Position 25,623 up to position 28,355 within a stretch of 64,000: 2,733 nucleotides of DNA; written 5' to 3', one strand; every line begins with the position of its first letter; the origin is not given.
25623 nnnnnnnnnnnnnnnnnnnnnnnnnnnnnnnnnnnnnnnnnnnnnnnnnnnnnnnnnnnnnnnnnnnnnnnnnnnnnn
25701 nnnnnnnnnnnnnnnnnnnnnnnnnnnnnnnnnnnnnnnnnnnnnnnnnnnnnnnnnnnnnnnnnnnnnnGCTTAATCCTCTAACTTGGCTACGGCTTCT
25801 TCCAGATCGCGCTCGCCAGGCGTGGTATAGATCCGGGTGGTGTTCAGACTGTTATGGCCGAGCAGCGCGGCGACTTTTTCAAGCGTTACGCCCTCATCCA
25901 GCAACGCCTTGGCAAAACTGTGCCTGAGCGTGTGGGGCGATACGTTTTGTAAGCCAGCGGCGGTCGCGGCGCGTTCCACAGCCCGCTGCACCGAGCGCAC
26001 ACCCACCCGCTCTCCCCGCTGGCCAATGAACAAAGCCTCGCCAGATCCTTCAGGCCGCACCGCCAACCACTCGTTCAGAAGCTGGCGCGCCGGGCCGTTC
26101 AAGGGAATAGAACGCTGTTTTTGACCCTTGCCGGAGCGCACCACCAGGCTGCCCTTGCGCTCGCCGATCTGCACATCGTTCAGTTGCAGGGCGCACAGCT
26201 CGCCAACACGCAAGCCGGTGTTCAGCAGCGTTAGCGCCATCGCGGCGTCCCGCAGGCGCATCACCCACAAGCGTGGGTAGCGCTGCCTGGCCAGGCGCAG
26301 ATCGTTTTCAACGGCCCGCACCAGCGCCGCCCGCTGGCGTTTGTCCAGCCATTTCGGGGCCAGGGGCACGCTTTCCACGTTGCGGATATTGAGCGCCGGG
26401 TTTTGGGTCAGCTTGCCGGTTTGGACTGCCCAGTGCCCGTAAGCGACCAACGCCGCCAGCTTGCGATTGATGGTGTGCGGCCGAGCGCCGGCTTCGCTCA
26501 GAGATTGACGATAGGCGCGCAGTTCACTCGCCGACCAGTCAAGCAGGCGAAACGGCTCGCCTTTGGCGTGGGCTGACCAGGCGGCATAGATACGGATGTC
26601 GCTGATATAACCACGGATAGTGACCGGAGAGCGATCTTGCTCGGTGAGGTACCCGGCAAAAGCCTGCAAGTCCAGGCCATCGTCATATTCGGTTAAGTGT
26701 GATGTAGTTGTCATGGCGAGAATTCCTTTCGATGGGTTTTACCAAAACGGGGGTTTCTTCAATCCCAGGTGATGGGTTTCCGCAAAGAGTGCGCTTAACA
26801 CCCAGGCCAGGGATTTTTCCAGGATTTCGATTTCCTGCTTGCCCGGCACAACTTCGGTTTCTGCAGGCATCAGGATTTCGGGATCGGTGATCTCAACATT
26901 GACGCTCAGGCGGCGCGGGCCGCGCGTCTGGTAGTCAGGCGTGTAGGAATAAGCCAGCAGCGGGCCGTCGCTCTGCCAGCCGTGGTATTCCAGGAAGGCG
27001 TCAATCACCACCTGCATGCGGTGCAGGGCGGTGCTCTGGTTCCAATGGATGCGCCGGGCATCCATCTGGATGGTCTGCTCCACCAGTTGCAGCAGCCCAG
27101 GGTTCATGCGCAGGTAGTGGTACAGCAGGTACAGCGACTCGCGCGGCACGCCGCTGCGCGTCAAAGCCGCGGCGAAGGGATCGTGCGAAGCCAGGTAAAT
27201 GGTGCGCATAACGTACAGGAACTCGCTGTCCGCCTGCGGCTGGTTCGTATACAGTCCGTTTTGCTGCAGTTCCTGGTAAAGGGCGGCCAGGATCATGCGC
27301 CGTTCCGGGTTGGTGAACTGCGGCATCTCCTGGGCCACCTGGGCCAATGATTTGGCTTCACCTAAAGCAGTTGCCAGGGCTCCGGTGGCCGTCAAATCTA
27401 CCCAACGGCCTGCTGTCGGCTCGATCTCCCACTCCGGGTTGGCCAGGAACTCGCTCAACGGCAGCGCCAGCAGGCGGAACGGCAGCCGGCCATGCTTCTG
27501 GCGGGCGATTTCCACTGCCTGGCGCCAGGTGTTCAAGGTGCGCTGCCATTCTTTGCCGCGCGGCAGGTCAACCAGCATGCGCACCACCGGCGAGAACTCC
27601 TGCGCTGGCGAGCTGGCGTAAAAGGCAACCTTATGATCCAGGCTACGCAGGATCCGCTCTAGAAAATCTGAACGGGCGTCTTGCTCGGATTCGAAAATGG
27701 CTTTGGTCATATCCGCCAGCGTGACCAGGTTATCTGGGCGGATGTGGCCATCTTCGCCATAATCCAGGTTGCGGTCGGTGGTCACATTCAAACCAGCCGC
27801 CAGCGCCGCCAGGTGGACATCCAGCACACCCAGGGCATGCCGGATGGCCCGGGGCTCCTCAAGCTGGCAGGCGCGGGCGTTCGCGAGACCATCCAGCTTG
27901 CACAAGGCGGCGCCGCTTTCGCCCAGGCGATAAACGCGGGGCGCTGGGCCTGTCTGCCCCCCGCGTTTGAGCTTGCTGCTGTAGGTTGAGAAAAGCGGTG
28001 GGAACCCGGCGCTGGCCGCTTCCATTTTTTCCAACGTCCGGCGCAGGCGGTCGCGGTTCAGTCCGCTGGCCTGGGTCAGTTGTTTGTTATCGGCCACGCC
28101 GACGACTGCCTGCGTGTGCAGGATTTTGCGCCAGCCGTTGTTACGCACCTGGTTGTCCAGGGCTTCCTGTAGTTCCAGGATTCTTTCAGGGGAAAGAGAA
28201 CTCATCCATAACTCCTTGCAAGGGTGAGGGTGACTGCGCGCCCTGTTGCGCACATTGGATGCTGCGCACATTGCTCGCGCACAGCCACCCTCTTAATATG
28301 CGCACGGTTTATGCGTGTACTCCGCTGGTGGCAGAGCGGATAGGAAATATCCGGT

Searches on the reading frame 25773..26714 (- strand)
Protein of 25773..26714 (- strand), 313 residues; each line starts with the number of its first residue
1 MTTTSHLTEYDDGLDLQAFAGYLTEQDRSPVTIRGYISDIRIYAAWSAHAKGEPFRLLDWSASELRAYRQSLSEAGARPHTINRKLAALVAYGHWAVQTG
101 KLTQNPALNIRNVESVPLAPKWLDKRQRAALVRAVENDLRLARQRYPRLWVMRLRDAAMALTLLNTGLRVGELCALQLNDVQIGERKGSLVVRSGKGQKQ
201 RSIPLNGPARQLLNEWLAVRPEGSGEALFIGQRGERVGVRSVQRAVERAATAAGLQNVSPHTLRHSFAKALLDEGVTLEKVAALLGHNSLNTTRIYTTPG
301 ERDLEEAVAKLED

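Call 8: search_protein_families(library=pfam, proteins=[window:25773-26714:-], max_evalue=0.01)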
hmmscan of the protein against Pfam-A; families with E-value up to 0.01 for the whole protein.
window:25773-26714:- (313 aa): 2 families
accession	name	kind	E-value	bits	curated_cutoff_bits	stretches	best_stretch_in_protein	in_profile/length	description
PF00589.27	Phage_integrase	-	4.2e-37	128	27.1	1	153-298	21-167/172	Phage integrase family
PF02899.23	Phage_int_SAM_1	-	1.2e-08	35.5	22.3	1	17-99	2-82/83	Phage integrase, N-terminal SAM-like domain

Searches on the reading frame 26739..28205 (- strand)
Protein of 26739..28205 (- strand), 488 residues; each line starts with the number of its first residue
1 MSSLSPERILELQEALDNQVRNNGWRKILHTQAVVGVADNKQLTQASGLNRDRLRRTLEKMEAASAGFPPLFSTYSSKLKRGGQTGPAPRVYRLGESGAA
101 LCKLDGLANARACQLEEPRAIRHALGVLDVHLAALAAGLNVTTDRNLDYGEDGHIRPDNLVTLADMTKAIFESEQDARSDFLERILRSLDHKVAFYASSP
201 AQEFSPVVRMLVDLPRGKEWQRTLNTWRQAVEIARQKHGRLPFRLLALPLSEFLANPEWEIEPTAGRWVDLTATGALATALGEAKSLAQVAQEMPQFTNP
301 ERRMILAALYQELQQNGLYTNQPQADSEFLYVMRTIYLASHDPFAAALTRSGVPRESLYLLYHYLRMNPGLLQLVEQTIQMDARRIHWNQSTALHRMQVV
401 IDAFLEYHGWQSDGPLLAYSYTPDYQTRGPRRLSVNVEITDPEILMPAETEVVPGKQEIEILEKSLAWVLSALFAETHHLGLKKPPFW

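Call 8: search_protein_families(library=pfam, proteins=[window:26739-28205:-], max_evalue=0.01)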
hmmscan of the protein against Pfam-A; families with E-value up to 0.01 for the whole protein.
window:26739-28205:- (488 aa): 0 families

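Call 30: search_solved_structures(query=window:26739-28205:-, max_evalue=1)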
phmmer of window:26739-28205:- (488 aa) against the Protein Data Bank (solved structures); distinct sequences matched with E-value up to 1: 0.

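Call 32: search_protein_families(library=ncbifam, proteins=[window:26739-28205:-], max_evalue=1)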
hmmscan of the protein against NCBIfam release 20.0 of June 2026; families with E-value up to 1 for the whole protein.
window:26739-28205:- (488 aa): 0 families

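Call 41: find_homologous_proteins(query=window:26739-28205:-)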
Query window:26739-28205:- (488 aa): 74 proteins with E <= 0.001 among 8000 candidates.
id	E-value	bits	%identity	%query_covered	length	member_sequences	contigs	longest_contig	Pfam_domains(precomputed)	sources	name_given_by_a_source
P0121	0.0e+0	1016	91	100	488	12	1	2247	-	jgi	jgi:hypothetical protein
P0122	2.3e-259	879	80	100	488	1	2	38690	-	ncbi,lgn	-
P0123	5.5e-250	848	77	99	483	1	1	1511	-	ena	-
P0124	1.9e-244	830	75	99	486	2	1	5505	-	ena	-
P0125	4.7e-222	756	70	99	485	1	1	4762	-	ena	-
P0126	4.6e-221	753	69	99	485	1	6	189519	-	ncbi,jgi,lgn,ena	-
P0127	7.1e-221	752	69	100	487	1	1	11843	-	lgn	-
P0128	2.0e-219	748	68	100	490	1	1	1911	-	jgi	-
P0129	8.3e-211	719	67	100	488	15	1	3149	-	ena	-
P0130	1.4e-209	715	68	100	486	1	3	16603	-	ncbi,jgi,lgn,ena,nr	ncbi:MAG TPA: hypothetical protein PKM01_04405 [Anaerolineaceae bacterium]|nr:hypothetical protein [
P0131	4.8e-209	713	67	100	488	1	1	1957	-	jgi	jgi:hypothetical protein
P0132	6.5e-208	710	66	100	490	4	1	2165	-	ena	-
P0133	3.8e-207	707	66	100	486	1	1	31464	-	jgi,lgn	-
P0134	6.4e-207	706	67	100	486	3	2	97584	-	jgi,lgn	-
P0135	4.9e-206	703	67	100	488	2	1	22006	-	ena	-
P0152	7.8e-108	380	41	98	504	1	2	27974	-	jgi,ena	-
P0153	1.4e-107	379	41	98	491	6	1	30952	-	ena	-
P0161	2.7e-99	352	41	95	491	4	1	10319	PF13814.13,PF09339.17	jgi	-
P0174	2.1e-88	316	40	98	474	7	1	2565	PF13814.13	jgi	-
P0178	2.9e-85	305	39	95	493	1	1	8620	PF13814.13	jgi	-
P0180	7.3e-85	304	38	94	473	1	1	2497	PF13814.13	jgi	jgi:hypothetical protein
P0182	4.7e-84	301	40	98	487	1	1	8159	PF13814.13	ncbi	-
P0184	4.6e-78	282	37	100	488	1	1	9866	PF13814.13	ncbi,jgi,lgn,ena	-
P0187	1.0e-75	274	37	100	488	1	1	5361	PF13814.13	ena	-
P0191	6.5e-73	265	36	100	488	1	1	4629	PF13814.13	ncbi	-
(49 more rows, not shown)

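Call 48: find_related_loci(query=A3, collection=metagenome_contigs, flank=7000)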
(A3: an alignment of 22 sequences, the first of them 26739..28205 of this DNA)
Query A3 (488 aa) in metagenome_contigs; peptide patterns used: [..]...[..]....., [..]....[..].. (x = any residue, [..] = any of these).
598 stretches matched a pattern (row limit reached: there are more); 5 encode a relative of the query (tblastn E <= 1e-3); 5 distinct loci.
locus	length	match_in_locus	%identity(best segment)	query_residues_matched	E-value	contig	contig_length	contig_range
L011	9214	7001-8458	68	1-488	0e+0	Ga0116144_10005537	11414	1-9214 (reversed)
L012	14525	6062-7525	64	1-488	0e+0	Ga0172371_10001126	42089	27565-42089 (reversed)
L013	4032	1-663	68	267-488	1e-96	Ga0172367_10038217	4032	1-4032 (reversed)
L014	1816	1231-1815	68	1-195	1e-89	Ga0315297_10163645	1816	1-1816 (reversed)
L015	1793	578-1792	34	1-402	3e-74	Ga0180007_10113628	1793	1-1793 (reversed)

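Call 50: find_encoding_contigs(protein=P0122, flank=8000, max_places=2)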
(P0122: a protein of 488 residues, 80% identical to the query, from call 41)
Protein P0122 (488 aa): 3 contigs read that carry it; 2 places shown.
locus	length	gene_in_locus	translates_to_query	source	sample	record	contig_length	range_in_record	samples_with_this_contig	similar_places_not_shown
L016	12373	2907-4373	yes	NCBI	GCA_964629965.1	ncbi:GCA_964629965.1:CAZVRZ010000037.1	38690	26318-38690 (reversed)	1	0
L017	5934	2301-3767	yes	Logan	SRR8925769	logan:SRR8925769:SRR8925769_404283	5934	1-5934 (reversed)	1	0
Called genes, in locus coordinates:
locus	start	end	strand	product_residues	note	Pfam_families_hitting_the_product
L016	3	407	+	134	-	?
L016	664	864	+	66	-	-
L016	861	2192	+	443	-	PF00772:DnaB, PF13191:AAA_16 (faint), PF13481:AAA_25, PF03796:DnaB_C, PF06745:ATPase (weak)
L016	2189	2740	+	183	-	-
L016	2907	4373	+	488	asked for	-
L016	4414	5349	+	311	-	PF02899:Phage_int_SAM_1, PF00589:Phage_integrase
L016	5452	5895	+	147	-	-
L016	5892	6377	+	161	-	PF11848:DUF3368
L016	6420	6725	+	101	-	PF12844:HTH_19, PF13560:HTH_31, PF01381:HTH_3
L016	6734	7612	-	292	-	-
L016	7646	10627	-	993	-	PF04465:DUF499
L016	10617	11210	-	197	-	PF07719:TPR_2 (faint), PF13424:TPR_12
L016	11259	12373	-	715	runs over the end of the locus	PF00931:NB-ARC, PF13191:AAA_16, PF13424:TPR_12 (faint), PF17874:TPR_MalT (weak), PF07719:TPR_2 (faint)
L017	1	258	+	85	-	?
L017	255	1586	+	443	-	PF00772:DnaB, PF13191:AAA_16 (faint), PF13481:AAA_25, PF03796:DnaB_C, PF06745:ATPase (weak)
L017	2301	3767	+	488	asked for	-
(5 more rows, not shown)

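Call 51: find_encoding_contigs(protein=P0126, flank=8000, max_places=3)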
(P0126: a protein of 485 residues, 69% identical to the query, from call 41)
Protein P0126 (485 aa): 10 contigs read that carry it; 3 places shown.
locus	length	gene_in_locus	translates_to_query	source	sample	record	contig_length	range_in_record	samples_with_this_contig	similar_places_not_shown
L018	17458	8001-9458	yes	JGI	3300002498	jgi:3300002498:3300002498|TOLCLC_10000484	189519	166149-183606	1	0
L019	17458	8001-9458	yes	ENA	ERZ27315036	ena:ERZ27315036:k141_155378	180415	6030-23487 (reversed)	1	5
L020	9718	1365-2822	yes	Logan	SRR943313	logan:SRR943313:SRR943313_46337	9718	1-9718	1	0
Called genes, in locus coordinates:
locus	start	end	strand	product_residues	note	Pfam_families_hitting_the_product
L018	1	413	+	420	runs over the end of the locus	PF07827:KNTase_C, PF00583:Acetyltransf_1, PF13508:Acetyltransf_7, PF08445:FR47 (weak)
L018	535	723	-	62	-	-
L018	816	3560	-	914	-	-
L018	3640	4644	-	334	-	PF02163:Peptidase_M50 (faint)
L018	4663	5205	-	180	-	-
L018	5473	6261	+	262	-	PF01656:CbiA, PF06564:CBP_BcsQ (weak), PF07015:VirC1 (faint), PF09140:MipZ (weak), PF10609:ParA, PF13614:AAA_31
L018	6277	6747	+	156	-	-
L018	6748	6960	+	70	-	-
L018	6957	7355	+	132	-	PF13366:PDDEXK_3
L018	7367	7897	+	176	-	-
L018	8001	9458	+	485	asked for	-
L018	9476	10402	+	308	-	PF02899:Phage_int_SAM_1, PF13495:Phage_int_SAM_4, PF00589:Phage_integrase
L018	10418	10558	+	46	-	-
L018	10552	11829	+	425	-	PF13481:AAA_25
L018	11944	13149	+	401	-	PF01807:Zn_ribbon_DnaG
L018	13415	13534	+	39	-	-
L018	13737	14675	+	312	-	PF17428:DUF5412 (weak)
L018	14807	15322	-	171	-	PF00149:Metallophos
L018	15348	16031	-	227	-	-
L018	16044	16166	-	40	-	-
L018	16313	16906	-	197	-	-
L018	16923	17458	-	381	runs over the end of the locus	-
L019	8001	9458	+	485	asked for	-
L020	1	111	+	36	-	?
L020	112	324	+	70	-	-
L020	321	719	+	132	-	PF13366:PDDEXK_3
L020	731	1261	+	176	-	-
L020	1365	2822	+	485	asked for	-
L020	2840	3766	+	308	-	PF02899:Phage_int_SAM_1, PF13495:Phage_int_SAM_4, PF00589:Phage_integrase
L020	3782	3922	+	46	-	-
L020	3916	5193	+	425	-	PF13481:AAA_25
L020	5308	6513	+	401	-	PF01807:Zn_ribbon_DnaG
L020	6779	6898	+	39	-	-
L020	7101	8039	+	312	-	PF17428:DUF5412 (weak)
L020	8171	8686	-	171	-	PF00149:Metallophos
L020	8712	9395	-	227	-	-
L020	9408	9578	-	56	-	-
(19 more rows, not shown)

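Call 54: predict_structure(alignment_id=A2)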
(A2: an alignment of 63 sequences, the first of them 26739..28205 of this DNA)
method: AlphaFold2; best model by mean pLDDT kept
length: 488 residues; sequences in the alignment: 63
mean_pLDDT: 91.0   pTM: 0.59
mean pLDDT of the five models: 91.0, 88.0, 87.7, 87.4, 86.0
residues with pLDDT >= 90: 376; 70-90: 81; 50-70: 20; < 50: 11
segments of 3 or more residues with pLDDT < 50: 277-286
pLDDT, mean of each block of 10 residues (from residue 1): 83 96 94 98 96 97 97 95 89 98 96 96 98 98 95 95 97 91 93 96 97 94 94 94 97 96 93 64 47 70 78 67 87 96 88 95 96 96 85 95 97 96 83 94 87 91 98 96 92
secondary structure, 60 per line:
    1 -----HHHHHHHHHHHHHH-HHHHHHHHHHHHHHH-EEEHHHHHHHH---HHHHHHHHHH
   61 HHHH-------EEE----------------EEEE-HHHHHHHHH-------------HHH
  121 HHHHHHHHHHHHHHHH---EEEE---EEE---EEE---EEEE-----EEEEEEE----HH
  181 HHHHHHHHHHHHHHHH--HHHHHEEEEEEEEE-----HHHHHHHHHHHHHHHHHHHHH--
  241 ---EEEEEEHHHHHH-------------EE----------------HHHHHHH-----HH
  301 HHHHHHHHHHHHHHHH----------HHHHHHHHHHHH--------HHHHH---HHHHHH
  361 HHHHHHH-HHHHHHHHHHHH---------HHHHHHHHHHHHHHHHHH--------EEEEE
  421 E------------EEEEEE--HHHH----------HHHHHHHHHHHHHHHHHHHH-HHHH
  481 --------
elements in order: H6-19 H21-35 E37-39 H40-47 H51-64 E72-74 E91-94 H96-104 H118-136 E140-143 E147-149 E153-155 E159-162 E168-174 H179-196 H199-203 E204-212 H218-238 E244-249 H250-255 H287-293 H299-316 H327-338 H347-351 H355-367 H369-380 H390-407 E416-421 E434-439 H442-445 H456-475 H477-480

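Call 58: fold_search(model_id=the predicted structure, library=pdb)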
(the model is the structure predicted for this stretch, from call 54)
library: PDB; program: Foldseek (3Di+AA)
matches with E <= 10: 542; with E <= 0.001: 0
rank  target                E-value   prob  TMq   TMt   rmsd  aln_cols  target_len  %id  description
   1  9u49_A                1.0e-03  0.99  0.20  0.24  12.8       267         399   10  crystal structure of Cdn1 in complex with cA4 (released 2026-02-04)
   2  7lvv_B                2.7e-03  0.66  0.12  0.07  21.8       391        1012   13  cryoEM structure DrdV-DNA complex (released 2021-03-17)
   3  7x6v_A                1.1e-02  0.38  0.12  0.05  30.5       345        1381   12  lymphocytic choriomeningitis virus polymerase- Matrix Z Protein Complex (LCMV L-Z Complex) (released 2023-09-13)
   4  7lo5_C                1.2e-02  0.47  0.12  0.06  22.2       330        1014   14  cryoEM structure DrdV-DNA complex (released 2021-03-17)
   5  1r1u_D                1.7e-02  1.00  0.14  0.59   5.6       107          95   20  Crystal structure of the metal-sensing transcriptional repressor CzrA from Staphylococcus aureus in the apo-form (released 2004-05-18)
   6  1r1u_C                2.3e-02  1.00  0.15  0.58   5.9       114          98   18  Crystal structure of the metal-sensing transcriptional repressor CzrA from Staphylococcus aureus in the apo-form (released 2004-05-18)
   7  7lo5_B                2.3e-02  0.44  0.12  0.06  21.4       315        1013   13  cryoEM structure DrdV-DNA complex (released 2021-03-17)
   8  7ojn_L                2.3e-02  0.28  0.13  0.04  23.8       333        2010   11  Lassa virus L protein in an elongation conformation [ELONGATION] (released 2021-12-01)
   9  1r1u_A                2.5e-02  1.00  0.14  0.60   5.5       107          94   20  Crystal structure of the metal-sensing transcriptional repressor CzrA from Staphylococcus aureus in the apo-form (released 2004-05-18)
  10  2kko_MODEL_1_A        2.5e-02  1.00  0.14  0.53   7.2       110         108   15  Solution NMR structure of the homodimeric winged helix-turn-helix DNA-binding domain (fragment 1-100) Mb0332 f (released 2009-08-11)
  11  4ggg_A                2.8e-02  1.00  0.14  0.60   5.6       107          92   20  Crystal structure of V66A/L68V CzrA in the Zn(II)bound state. (released 2013-02-06)
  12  6wxw_A                2.8e-02  0.80  0.17  0.21  14.6       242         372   12  crystal structure of apo Card1 (released 2020-12-30)
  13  1r1u_B                3.4e-02  1.00  0.14  0.61   5.5       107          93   20  Crystal structure of the metal-sensing transcriptional repressor CzrA from Staphylococcus aureus in the apo-form (released 2004-05-18)
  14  6cda                  3.8e-02  0.99  0.14  0.59   5.5       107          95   20  Crystal structure of L34A CzrA in the Zn(II)bound state (released 2018-07-11)
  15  4dap                  4.0e-02  0.93  0.16  0.30   6.5       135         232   14  The structure of Escherichia coli SfsA (released 2013-08-14)
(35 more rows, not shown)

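Call 66: find_encoding_contigs(protein=P0152, flank=7000, max_places=2)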
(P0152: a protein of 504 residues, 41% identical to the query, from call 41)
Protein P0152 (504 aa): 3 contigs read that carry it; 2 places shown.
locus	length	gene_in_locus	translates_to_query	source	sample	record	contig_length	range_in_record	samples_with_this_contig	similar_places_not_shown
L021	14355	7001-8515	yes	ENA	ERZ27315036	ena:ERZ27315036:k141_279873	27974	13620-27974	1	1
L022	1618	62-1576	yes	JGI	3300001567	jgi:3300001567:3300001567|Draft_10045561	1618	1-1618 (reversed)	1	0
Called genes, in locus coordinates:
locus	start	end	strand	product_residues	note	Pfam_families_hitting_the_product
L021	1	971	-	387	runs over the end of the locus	PF13439:Glyco_transf_4, PF13579:Glyco_trans_4_4, PF20706:GT4-conflict, PF00534:Glycos_transf_1, PF13692:Glyco_trans_1_4, PF13524:Glyco_trans_1_2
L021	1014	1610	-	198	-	PF00132:Hexapep, PF14602:Hexapep_2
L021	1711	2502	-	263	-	PF00535:Glycos_transf_2, PF10111:Glyco_tranf_2_2, PF13641:Glyco_tranf_2_3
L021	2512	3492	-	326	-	PF13641:Glyco_tranf_2_3, PF00535:Glycos_transf_2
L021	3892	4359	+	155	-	PF12728:HTH_17 (faint)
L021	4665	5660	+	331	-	PF17989:ALP_N, PF21522:MreB-like_C (faint)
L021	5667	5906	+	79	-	-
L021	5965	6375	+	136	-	PF13366:PDDEXK_3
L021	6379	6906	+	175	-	-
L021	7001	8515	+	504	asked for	-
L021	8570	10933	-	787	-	PF07719:TPR_2 (faint)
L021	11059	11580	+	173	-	-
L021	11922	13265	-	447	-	PF01336:tRNA_anti-codon, PF00152:tRNA-synt_2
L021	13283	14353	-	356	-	?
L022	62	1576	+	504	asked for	-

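Call 67: find_encoding_contigs(protein=P0153, flank=7000, max_places=2)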
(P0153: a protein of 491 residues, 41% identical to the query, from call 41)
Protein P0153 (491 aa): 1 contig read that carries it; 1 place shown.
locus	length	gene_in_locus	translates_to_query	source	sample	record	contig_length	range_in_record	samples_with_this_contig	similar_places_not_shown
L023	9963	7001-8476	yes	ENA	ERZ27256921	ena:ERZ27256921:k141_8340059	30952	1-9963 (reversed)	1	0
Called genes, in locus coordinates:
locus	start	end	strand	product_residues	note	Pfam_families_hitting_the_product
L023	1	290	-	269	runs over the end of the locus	PF13338:AbiEi_4 (faint), PF04542:Sigma70_r2 (weak), PF08281:Sigma70_r4_2, PF04545:Sigma70_r4 (weak)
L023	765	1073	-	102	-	PF12161:HsdM_N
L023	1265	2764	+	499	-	-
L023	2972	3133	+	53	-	-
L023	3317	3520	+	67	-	-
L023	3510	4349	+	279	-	PF09250:Prim-Pol (weak), PF22763:NrS1-1_pol-like_HBD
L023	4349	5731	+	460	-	PF13148:DUF3987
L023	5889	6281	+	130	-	PF13366:PDDEXK_3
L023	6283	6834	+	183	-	-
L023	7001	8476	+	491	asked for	-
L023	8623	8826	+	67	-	PF12728:HTH_17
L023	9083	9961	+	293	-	?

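Call 87: search_protein_families(library=pfam, alignment_id=A2, max_evalue=0.1)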
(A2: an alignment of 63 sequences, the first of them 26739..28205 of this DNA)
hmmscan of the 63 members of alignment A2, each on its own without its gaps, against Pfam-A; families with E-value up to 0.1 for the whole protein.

A. member 1, window:26739-28205:- (488 aa): 0 families

B. families by the number of members that match (of 63 scanned): 19 families
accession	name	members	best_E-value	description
PF13814.12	Replic_Relax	27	6.4e-08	Replication-relaxation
PF13551.12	HTH_29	3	0.0024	Winged helix-turn helix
PF13661.12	2OG-FeII_Oxy_4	3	0.0047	2OG-Fe(II) oxygenase superfamily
PF12802.13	MarR_2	3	0.061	MarR family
PF13518.12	HTH_28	2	0.02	Helix-turn-helix domain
PF21274.3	Rng_hyd_C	2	0.055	Aromatic-ring hydroxylase, C-terminal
PF09339.16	HTH_IclR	1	2e-05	IclR helix-turn-helix domain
PF13384.12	HTH_23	1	0.0018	Homeodomain-like domain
PF08335.16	GlnD_UR_UTase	1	0.011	GlnD PII-uridylyltransferase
PF00325.26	Crp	1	0.023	Bacterial regulatory proteins, crp family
PF25213.1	HVO_A0261_N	1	0.024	HVO_A0261 N-terminal domain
PF05930.18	Phage_AlpA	1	0.025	Prophage CP4-57 regulatory protein (AlpA)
PF01978.25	TrmB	1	0.034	Sugar-specific transcriptional regulator TrmB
PF13443.12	HTH_26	1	0.04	Cro/C1-type HTH DNA-binding domain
PF02129.25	Peptidase_S15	1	0.061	X-Pro dipeptidyl-peptidase (S15 family)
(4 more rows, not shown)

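Call 91: search_dna_similar(query=window:26739-28205:-, collection=plasmids, mode=protein, max_evalue=0.001, max_rows=15)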
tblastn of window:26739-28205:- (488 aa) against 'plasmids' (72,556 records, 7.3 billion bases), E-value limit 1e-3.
No match.
